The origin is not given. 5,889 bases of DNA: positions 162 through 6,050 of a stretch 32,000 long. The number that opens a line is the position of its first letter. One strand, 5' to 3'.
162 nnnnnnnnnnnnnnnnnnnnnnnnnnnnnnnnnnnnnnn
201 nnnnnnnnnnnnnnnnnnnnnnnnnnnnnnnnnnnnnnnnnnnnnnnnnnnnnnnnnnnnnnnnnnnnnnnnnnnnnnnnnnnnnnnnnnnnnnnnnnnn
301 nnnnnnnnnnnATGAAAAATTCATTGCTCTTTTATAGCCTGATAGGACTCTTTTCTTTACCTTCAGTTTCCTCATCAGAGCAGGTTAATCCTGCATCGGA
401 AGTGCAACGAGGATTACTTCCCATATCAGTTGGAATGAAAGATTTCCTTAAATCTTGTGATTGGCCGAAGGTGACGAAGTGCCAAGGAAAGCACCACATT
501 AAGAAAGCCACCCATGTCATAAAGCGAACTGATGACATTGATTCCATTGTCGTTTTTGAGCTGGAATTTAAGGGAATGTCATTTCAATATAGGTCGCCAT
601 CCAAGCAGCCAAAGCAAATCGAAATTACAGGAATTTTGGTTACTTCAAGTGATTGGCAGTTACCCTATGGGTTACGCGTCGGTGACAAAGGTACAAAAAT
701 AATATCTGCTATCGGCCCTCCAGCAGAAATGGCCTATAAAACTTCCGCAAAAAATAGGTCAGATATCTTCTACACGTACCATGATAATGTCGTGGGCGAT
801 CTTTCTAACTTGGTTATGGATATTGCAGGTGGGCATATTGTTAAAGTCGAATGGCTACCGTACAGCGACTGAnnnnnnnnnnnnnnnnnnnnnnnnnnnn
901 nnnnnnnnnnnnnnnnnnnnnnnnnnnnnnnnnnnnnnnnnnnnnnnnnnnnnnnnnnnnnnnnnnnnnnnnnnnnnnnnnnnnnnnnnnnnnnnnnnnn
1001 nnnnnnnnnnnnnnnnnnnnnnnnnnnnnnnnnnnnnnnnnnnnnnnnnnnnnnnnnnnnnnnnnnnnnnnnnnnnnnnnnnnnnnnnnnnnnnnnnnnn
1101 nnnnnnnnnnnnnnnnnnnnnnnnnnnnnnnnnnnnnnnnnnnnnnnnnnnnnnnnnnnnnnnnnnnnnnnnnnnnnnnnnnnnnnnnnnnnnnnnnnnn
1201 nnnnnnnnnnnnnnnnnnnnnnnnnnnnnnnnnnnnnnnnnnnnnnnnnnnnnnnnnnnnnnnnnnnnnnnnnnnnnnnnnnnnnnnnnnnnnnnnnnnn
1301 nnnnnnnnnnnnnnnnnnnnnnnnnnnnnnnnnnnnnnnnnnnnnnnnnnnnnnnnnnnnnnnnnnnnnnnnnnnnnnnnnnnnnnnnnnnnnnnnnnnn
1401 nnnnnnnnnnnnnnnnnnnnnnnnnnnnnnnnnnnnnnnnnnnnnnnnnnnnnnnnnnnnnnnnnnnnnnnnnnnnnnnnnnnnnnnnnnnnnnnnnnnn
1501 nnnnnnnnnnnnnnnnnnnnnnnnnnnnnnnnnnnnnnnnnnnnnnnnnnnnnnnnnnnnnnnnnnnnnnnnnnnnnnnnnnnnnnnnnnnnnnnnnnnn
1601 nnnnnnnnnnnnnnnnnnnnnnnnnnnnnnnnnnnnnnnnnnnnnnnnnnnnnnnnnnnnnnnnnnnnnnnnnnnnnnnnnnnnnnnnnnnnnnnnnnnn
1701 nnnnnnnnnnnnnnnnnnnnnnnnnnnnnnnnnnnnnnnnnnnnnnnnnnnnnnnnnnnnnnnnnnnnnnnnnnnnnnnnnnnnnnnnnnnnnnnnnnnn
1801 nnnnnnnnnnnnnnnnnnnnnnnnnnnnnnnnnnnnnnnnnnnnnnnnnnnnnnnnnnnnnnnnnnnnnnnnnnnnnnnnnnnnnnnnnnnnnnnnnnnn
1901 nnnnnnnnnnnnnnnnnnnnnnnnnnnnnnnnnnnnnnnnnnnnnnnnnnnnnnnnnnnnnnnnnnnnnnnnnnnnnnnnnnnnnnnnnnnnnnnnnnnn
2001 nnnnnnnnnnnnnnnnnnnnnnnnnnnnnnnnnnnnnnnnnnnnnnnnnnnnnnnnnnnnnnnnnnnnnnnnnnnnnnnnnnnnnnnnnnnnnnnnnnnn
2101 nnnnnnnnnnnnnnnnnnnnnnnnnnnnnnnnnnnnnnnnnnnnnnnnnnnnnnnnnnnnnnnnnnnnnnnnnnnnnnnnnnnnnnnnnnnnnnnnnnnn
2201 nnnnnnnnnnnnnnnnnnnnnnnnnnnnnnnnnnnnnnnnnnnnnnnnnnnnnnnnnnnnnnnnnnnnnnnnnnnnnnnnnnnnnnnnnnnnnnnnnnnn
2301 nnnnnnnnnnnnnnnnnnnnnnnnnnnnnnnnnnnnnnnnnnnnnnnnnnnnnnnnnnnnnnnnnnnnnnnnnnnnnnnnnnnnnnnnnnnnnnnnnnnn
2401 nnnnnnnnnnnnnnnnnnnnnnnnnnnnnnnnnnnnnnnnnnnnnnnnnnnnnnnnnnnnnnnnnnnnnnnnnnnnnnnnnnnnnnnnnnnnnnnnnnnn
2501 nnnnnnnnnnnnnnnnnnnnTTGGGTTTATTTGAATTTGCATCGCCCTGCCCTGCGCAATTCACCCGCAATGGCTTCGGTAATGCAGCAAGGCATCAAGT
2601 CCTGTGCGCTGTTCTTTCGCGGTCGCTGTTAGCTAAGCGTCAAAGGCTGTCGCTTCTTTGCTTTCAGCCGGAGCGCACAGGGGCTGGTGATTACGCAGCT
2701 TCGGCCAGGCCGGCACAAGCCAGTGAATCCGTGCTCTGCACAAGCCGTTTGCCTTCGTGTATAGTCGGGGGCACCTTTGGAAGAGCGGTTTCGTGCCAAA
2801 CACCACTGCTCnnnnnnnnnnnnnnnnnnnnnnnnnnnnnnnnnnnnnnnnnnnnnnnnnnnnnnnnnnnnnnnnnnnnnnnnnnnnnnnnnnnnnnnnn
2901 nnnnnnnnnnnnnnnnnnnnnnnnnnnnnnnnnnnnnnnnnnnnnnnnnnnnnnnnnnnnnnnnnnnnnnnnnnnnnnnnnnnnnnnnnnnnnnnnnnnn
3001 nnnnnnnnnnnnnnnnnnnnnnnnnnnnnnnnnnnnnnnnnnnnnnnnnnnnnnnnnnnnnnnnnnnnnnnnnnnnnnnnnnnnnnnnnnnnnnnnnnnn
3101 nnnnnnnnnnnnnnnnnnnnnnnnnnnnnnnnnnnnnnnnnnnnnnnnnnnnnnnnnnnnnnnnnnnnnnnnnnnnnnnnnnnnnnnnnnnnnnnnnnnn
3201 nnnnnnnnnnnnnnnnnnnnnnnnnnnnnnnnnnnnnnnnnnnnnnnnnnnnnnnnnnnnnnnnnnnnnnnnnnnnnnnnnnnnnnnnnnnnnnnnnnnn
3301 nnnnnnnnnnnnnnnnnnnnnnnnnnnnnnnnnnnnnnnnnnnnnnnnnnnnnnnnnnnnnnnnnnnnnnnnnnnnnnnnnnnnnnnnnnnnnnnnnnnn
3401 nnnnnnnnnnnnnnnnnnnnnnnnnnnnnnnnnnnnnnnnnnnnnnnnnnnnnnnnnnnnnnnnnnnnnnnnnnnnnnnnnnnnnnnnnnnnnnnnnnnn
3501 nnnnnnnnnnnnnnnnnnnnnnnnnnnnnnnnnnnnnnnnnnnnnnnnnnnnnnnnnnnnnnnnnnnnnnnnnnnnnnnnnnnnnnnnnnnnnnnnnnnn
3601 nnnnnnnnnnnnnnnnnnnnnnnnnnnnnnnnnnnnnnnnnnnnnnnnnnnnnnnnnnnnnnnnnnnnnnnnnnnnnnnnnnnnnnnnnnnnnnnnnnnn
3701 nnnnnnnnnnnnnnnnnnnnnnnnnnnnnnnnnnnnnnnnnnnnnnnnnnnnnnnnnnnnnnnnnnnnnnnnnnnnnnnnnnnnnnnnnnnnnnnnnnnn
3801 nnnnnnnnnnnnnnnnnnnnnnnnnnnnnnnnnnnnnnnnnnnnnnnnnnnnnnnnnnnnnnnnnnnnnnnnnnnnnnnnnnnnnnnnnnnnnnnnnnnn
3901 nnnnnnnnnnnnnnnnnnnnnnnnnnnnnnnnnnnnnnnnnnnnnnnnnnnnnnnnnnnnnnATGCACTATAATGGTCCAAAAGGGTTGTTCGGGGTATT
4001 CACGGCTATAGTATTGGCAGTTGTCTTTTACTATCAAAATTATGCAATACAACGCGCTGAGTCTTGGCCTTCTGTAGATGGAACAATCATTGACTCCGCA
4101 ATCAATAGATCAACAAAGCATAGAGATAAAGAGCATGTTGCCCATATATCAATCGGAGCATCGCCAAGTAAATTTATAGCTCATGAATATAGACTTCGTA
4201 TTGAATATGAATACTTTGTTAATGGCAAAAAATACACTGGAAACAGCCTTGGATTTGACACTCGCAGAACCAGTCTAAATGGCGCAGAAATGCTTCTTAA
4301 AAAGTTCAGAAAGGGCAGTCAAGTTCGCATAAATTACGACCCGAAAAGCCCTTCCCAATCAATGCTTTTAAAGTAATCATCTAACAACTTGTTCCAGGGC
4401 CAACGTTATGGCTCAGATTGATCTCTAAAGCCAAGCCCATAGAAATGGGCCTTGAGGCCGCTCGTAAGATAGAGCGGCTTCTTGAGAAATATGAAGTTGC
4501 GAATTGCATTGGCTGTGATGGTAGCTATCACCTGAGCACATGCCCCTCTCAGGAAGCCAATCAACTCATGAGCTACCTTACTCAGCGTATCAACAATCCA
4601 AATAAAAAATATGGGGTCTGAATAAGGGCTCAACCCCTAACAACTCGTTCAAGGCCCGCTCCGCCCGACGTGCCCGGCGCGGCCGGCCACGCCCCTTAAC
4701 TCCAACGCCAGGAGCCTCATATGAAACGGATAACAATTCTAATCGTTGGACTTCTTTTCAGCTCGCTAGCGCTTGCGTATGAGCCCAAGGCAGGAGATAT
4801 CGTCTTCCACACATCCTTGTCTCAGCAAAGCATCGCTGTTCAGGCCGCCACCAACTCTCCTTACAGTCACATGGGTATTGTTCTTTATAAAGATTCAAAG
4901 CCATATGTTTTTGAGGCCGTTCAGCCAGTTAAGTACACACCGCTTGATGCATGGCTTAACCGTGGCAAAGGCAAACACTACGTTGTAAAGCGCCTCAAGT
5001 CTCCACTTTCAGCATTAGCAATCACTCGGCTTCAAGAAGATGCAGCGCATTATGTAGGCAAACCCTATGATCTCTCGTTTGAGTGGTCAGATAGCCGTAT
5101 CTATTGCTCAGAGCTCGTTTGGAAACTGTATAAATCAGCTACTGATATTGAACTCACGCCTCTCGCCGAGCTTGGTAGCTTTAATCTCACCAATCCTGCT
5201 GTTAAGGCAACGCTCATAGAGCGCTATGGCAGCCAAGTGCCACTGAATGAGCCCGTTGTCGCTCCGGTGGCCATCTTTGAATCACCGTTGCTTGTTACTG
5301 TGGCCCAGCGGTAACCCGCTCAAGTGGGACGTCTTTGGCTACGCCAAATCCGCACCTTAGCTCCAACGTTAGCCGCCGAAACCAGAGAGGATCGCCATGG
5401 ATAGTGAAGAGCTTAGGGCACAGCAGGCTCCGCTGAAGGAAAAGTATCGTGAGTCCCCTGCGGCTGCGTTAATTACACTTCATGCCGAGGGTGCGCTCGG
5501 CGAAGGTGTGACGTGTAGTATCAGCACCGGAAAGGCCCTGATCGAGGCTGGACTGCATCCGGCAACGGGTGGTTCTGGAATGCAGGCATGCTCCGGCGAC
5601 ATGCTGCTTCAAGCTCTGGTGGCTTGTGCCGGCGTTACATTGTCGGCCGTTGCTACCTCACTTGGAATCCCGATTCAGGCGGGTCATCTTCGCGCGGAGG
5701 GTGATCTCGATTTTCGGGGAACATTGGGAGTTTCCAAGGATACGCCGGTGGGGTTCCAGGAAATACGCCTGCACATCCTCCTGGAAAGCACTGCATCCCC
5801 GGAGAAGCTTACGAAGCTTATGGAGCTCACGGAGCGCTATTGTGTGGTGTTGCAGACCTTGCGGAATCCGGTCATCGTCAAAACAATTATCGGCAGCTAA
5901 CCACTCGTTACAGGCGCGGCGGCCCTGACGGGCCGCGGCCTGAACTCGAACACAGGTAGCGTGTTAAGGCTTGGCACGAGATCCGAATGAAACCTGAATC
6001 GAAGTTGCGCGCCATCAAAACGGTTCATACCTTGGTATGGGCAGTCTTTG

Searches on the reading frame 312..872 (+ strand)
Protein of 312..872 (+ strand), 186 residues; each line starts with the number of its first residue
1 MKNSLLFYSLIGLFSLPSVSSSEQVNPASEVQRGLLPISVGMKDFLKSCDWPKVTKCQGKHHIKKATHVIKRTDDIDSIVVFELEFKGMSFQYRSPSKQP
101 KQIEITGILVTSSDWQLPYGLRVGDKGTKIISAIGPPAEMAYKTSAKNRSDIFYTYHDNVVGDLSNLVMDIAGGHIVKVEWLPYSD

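Call 74: search_protein_families(library=pfam, proteins=[window:312-872:+], max_evalue=0.001)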
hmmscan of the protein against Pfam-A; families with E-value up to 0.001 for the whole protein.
window:312-872:+ (186 aa): 0 families

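Call 98: find_encoding_contigs(protein=window:312-872:+, flank=10000, max_places=6)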
Protein window:312-872:+ (186 aa): no gene with exactly this product is on record in the collection.

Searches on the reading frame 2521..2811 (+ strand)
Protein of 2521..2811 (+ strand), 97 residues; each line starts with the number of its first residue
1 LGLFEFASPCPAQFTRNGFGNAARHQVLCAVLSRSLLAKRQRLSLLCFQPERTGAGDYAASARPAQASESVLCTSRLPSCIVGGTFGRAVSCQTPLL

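Call 39: find_homologous_proteins(query=A5, max_evalue=10)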
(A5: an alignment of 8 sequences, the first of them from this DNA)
Query A5 (8 sequences) (97 aa, profile of the alignment): 6 proteins with E <= 10 among 5694 candidates.
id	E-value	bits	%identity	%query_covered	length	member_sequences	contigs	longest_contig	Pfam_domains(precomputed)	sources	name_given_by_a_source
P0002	1.5e-15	75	61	42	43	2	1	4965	-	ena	-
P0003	5.3e-13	66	67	46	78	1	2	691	-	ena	-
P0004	1.7e-10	58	80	96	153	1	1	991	-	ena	-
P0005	9.0e-9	53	65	35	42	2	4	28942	-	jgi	jgi:hypothetical protein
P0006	3.5e-3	35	66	81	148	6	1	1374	-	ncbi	-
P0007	1.1e+0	27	77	77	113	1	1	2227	-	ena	-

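Call 41: find_encoding_contigs(protein=P0002, flank=5000, max_places=4)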
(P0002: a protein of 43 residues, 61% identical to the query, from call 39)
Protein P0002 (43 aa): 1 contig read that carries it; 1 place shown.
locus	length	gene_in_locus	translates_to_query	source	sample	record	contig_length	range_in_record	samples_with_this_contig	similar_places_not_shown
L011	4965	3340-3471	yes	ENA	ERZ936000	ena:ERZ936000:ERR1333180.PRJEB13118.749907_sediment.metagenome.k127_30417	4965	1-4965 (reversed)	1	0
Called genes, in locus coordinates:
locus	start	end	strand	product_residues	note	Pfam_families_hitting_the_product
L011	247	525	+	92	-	-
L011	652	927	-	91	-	-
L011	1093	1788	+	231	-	-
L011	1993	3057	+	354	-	-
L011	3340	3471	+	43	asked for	-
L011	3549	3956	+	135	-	-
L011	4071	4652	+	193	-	-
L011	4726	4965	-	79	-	?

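Call 42: find_encoding_contigs(protein=P0003, flank=5000, max_places=4)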
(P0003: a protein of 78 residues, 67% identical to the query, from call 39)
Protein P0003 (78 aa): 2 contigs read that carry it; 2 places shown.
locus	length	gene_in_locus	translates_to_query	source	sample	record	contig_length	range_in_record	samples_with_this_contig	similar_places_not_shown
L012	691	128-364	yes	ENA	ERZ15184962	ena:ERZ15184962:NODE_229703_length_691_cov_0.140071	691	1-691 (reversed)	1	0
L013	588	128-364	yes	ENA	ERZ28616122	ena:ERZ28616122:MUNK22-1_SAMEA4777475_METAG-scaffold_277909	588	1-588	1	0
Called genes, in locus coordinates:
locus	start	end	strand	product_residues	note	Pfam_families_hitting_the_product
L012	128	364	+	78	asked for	-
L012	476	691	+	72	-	?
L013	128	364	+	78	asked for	-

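Call 43: find_encoding_contigs(protein=P0004, flank=5000, max_places=4)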
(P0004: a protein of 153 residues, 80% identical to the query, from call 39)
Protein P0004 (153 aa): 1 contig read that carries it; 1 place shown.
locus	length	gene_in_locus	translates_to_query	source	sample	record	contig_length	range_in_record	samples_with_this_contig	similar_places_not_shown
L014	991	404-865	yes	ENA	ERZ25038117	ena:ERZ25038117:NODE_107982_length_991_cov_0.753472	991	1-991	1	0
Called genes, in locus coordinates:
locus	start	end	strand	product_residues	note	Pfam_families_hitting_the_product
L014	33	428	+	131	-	PF14552:Tautomerase_2, PF01361:Tautomerase (weak)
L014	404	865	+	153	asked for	-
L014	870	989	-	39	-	?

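Call 44: find_encoding_contigs(protein=P0005, flank=10000, max_places=6)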
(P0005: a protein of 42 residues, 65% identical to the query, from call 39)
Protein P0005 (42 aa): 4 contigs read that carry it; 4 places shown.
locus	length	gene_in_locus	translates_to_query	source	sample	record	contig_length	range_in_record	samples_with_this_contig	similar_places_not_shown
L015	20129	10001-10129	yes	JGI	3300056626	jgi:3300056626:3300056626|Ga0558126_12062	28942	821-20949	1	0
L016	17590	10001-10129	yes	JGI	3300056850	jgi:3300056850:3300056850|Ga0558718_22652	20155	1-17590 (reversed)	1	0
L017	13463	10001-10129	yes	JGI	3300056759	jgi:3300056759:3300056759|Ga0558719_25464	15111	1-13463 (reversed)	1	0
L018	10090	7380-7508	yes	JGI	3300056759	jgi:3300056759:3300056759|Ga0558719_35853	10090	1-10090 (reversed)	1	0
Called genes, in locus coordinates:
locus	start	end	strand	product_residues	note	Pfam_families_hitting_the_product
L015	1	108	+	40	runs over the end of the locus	-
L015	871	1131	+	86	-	-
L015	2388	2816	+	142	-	PF03013:Pyr_excise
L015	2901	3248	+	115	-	-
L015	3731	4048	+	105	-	-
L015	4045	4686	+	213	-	-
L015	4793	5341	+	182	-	-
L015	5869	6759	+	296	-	PF02384:N6_Mtase (weak), PF01555:N6_N4_Mtase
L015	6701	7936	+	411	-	-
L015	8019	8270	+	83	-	-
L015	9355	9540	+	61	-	-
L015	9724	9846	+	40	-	-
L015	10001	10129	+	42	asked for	-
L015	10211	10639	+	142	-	PF03013:Pyr_excise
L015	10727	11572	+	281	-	PF18755:RAMA (faint), PF14267:DUF4357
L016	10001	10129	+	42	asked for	-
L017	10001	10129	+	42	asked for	-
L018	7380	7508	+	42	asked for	-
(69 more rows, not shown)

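Call 45: find_encoding_contigs(protein=P0006, flank=5000, max_places=4)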
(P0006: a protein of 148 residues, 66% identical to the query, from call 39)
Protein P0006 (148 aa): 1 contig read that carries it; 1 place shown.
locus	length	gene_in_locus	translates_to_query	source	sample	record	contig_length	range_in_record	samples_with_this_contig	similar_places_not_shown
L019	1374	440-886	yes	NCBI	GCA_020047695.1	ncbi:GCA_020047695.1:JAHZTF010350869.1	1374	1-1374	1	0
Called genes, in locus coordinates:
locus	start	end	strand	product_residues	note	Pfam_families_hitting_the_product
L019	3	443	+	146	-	?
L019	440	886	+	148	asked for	-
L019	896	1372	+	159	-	?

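Call 46: find_encoding_contigs(protein=P0007, flank=5000, max_places=4)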
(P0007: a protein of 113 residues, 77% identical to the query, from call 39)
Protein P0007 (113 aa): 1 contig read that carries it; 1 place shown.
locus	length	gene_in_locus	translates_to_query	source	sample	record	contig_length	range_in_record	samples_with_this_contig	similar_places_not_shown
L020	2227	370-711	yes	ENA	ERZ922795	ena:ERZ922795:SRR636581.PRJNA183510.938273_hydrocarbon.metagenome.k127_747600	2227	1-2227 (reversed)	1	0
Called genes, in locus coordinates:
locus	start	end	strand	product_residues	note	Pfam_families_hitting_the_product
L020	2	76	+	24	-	?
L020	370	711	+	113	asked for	-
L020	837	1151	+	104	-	-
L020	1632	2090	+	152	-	PF11008:DUF2846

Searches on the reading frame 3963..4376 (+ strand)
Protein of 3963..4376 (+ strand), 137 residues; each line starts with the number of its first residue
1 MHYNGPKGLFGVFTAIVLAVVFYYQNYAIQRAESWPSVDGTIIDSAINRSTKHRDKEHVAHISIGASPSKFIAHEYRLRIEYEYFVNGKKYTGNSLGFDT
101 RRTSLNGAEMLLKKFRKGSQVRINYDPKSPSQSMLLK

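Call 74: search_protein_families(library=pfam, proteins=[window:3963-4376:+], max_evalue=0.001)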
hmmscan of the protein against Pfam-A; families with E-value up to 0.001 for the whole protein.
window:3963-4376:+ (137 aa): 1 family
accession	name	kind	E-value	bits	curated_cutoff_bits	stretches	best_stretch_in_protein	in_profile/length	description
PF12158.14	DUF3592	-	9.1e-13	49.1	25.3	1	39-135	2-79/84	Domain of unknown function (DUF3592)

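Call 100: find_encoding_contigs(protein=window:3963-4376:+, flank=10000, max_places=4)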
Protein window:3963-4376:+ (137 aa): no gene with exactly this product is on record in the collection.

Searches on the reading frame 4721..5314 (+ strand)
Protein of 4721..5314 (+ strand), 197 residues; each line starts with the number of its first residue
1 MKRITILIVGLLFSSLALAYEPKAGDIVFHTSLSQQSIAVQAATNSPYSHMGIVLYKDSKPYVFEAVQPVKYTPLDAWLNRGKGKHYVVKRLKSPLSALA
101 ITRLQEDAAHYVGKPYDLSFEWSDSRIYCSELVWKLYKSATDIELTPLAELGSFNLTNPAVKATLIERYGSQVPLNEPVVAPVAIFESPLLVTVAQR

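Call 74: search_protein_families(library=pfam, proteins=[window:4721-5314:+], max_evalue=0.001)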
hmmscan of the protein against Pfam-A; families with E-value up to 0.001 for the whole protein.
window:4721-5314:+ (197 aa): 1 family
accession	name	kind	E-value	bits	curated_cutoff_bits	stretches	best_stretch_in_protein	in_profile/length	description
PF05708.18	Peptidase_C92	-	6.4e-32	111.3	27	1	23-194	3-165/166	Permuted papain-like amidase enzyme, YaeF/YiiX, C92 family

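Call 101: find_encoding_contigs(protein=window:4721-5314:+, flank=10000, max_places=4)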
Protein window:4721-5314:+ (197 aa): 1 contig read that carries it; 1 place shown.
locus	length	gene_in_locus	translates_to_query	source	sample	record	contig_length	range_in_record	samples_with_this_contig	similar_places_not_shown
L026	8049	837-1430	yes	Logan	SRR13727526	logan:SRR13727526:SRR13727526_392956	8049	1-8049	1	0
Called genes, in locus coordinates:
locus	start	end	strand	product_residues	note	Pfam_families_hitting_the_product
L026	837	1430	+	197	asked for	PF05708:Peptidase_C92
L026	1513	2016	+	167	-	PF02566:OsmC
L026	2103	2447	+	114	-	-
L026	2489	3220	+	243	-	PF13417:GST_N_3, PF13409:GST_N_2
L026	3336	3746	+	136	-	PF26512:SOI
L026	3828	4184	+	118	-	PF01451:LMWPc (weak)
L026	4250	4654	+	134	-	-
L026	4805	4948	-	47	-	-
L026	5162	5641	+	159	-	PF14340:DUF4395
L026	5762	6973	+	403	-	PF01103:Omp85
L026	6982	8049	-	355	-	?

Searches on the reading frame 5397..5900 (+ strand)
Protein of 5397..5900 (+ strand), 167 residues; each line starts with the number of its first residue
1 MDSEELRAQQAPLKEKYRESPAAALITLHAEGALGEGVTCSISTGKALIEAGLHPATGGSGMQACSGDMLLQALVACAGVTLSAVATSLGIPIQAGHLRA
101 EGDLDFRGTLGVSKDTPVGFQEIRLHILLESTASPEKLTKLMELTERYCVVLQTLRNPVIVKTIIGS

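Call 74: search_protein_families(library=pfam, proteins=[window:5397-5900:+], max_evalue=0.001)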
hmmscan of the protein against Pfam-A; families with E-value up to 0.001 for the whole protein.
window:5397-5900:+ (167 aa): 1 family
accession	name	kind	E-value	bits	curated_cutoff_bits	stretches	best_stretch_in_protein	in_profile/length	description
PF02566.24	OsmC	-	1.1e-17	64.7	27.5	1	63-163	5-99/100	OsmC-like protein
